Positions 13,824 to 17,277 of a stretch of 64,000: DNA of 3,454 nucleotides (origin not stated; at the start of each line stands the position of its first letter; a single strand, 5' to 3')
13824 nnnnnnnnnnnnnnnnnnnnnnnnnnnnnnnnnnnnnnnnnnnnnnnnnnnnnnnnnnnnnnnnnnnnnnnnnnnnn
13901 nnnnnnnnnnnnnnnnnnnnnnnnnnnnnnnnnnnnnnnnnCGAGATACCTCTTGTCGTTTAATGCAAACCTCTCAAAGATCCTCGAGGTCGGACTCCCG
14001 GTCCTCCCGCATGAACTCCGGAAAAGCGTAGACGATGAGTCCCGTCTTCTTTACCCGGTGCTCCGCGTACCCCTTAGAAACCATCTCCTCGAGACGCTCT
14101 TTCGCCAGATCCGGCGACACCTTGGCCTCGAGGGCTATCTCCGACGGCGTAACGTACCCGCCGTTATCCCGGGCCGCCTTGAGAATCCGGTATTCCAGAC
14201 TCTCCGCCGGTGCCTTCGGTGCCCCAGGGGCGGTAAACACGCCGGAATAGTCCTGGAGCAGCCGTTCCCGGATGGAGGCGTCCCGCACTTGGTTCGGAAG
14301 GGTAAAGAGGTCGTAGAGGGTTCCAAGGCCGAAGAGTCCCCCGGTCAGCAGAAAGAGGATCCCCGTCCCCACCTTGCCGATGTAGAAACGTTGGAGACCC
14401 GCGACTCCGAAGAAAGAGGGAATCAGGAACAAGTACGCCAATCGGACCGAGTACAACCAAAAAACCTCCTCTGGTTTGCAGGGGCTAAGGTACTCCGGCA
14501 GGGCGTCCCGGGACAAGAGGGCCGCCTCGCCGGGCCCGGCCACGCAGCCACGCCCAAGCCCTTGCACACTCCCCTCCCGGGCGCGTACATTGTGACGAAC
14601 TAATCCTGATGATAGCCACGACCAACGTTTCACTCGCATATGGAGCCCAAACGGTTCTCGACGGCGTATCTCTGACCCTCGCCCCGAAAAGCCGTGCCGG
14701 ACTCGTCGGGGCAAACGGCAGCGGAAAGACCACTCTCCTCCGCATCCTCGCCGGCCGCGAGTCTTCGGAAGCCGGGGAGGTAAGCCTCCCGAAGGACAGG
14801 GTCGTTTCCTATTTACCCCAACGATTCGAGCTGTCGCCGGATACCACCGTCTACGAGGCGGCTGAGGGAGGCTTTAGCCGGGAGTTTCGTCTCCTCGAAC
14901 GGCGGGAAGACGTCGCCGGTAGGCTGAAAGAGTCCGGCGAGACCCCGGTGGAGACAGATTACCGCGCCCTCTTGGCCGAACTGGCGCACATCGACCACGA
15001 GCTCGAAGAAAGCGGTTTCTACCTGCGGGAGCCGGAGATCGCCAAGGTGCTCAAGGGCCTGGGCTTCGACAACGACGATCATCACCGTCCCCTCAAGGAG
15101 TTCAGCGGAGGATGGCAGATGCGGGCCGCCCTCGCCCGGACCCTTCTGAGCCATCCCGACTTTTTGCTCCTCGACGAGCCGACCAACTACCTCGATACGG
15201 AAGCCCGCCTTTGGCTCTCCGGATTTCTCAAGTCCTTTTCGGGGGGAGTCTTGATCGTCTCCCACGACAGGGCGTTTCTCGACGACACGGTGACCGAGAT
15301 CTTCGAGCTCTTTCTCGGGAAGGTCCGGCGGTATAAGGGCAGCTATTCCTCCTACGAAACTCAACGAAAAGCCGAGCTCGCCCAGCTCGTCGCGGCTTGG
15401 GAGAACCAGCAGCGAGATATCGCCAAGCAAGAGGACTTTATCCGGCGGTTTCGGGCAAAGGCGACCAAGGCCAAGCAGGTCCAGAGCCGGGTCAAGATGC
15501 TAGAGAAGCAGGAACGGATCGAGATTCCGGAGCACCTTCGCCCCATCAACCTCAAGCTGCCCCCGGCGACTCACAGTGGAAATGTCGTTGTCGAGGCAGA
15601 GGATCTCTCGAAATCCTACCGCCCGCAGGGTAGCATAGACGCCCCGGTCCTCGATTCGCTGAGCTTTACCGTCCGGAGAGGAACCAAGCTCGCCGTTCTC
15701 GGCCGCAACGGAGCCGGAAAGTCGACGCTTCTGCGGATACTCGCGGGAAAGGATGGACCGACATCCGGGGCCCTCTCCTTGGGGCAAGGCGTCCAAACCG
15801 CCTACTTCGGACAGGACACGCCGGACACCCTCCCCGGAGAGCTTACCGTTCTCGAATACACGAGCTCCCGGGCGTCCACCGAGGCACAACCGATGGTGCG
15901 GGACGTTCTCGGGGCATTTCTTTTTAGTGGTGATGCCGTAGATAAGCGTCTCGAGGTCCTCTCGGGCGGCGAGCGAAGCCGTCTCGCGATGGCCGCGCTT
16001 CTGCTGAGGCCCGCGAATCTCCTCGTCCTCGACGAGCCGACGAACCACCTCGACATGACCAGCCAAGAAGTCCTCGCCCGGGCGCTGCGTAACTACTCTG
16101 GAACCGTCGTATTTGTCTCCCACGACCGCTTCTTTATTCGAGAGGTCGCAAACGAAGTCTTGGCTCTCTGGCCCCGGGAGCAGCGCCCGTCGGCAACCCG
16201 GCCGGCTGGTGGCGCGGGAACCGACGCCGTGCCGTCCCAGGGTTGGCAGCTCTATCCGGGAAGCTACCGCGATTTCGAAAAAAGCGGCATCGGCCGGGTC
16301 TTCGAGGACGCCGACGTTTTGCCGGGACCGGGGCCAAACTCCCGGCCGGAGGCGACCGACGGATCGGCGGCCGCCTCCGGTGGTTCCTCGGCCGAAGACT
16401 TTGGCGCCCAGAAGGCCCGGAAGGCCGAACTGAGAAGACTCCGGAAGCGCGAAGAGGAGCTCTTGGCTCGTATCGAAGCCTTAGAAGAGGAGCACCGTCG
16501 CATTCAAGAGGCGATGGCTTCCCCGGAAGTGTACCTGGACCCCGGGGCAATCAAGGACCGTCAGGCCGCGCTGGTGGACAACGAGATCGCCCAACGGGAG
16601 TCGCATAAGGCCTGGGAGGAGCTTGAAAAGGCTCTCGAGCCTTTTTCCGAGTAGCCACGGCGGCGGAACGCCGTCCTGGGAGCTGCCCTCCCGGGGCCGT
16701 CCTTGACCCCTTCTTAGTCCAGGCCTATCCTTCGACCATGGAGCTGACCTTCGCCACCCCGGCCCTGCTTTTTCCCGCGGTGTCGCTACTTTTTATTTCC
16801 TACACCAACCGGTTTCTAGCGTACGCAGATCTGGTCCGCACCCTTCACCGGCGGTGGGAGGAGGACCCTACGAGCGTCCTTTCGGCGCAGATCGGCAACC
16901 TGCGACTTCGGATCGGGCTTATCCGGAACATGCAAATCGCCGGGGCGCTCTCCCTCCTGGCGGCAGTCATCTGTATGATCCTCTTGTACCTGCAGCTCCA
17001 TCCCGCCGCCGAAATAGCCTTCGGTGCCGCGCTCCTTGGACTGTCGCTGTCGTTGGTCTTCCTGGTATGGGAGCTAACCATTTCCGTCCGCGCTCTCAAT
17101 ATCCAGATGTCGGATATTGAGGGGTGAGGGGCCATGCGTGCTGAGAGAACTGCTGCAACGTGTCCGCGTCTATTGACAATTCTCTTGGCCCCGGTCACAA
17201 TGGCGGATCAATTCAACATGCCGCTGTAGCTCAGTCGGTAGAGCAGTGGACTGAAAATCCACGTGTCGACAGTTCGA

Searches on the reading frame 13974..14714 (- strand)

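Call 72: search_protein_families(library=pfam, proteins=[window:13974-14714:-], max_evalue=0.00001)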
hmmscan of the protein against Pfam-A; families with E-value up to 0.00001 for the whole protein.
window:13974-14714:- (246 aa): 1 family
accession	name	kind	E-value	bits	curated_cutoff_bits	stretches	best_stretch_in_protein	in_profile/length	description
PF05154.21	TM2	-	2.4e-09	37.7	27.9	1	90-137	5-51/51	TM2 domain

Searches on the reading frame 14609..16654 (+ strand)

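Call 72: search_protein_families(library=pfam, proteins=[window:14609-16654:+], max_evalue=0.00001)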
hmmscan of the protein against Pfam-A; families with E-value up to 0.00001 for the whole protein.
window:14609-16654:+ (681 aa): 7 families
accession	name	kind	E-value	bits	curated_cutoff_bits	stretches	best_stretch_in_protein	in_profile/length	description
PF00005.33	ABC_tran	-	8.3e-52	175.9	25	2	17-193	1-137/137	ABC transporter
PF12848.13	ABC_tran_Xtn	-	8.7e-26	90.3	25.9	1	233-308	2-77/85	ABC transporter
PF13304.12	AAA_21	-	1.9e-18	68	27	1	448-508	235-301/304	AAA domain, putative AbiEii toxin, Type IV TA system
PF02463.25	SMC_N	-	7e-11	42.4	40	0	449-513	135-205/220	RecF/RecN/SMC N terminal domain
PF13555.12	AAA_29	-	1.5e-06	28.3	27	0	355-375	19-39/61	P-loop containing region of AAA domain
PF13401.12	AAA_22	-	3.4e-06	27.8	27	0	32-74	10-45/130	AAA domain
PF16326.10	ABC_tran_CTD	-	3.7e-06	27.5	32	1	612-673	6-68/69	ABC transporter C-terminal domain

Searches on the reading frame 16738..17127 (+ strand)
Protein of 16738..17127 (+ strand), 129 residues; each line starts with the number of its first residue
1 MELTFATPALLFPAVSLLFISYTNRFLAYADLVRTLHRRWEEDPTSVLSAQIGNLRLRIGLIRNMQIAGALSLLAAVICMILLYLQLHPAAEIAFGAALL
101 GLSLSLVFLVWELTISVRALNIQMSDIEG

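Call 72: search_protein_families(library=pfam, proteins=[window:16738-17127:+], max_evalue=0.00001)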
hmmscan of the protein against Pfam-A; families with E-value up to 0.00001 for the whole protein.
window:16738-17127:+ (129 aa): 1 family
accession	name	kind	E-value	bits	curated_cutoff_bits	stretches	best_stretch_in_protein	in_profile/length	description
PF11026.13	DUF2721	-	5.5e-34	117.3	28.3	1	6-122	2-129/129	Protein of unknown function (DUF2721)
